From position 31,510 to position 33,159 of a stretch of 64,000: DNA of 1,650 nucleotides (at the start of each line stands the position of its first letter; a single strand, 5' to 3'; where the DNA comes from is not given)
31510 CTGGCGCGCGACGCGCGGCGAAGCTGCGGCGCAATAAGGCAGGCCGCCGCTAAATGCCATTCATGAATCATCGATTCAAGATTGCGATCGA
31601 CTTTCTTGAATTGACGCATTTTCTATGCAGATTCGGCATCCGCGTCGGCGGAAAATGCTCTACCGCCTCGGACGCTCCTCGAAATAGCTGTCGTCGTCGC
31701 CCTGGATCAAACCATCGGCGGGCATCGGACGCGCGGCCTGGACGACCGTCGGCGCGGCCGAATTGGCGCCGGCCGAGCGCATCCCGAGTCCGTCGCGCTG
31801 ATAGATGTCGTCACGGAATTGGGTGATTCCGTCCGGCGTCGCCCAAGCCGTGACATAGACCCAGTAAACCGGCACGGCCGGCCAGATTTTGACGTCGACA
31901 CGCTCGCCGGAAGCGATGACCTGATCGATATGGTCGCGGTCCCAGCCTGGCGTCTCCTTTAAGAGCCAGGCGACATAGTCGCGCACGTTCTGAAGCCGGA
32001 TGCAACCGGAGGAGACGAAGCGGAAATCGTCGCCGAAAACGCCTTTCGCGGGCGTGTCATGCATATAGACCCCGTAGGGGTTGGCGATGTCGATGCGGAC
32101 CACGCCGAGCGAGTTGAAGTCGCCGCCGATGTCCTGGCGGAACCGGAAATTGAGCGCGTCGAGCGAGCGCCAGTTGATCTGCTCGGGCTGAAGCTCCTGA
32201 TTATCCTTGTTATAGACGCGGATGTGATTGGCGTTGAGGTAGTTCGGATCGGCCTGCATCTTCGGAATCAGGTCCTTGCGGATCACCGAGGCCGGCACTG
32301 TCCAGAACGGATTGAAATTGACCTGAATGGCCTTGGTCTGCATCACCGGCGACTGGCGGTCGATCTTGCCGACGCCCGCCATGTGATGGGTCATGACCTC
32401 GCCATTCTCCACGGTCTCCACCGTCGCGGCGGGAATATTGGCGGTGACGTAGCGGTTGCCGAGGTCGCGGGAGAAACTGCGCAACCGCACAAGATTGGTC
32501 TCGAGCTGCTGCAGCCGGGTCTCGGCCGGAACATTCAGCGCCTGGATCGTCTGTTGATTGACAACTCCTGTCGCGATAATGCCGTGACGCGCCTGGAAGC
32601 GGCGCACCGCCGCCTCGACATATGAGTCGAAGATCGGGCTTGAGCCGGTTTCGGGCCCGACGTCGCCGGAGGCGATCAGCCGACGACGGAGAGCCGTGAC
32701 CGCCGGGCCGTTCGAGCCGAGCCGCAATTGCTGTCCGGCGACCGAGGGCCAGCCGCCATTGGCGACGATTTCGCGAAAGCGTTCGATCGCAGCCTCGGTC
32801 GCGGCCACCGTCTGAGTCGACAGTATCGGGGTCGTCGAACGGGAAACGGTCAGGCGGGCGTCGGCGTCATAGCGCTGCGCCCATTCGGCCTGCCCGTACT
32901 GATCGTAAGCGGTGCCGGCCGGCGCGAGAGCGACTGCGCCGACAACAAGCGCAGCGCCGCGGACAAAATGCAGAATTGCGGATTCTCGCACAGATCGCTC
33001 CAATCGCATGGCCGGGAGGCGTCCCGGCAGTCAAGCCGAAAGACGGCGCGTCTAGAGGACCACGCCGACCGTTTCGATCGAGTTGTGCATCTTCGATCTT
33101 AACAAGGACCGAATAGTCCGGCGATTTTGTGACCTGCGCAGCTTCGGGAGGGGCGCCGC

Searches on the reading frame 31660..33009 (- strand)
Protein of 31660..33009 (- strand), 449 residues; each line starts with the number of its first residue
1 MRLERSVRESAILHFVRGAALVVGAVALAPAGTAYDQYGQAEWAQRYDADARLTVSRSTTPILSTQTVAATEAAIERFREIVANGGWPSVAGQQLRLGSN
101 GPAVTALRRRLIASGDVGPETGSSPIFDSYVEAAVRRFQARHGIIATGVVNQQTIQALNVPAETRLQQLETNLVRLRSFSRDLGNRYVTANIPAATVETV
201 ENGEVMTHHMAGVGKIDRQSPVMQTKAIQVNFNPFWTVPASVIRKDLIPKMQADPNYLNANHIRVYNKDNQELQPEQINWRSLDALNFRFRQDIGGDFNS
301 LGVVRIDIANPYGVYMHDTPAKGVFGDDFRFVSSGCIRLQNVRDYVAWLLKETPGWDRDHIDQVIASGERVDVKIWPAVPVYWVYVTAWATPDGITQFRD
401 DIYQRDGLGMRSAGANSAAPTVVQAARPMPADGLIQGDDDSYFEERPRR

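Call 9: search_protein_families(library=pfam, proteins=[window:31660-33009:-], max_evalue=0.001)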
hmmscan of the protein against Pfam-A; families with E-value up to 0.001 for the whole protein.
window:31660-33009:- (449 aa): 2 families
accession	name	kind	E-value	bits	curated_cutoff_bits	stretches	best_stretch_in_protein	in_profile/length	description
PF03734.19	YkuD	-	3.5e-19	70.3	23.4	1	186-354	2-143/146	L,D-transpeptidase catalytic domain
PF01471.23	PG_binding_1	-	4.9e-12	46.3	23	1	100-158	1-57/57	Putative peptidoglycan binding domain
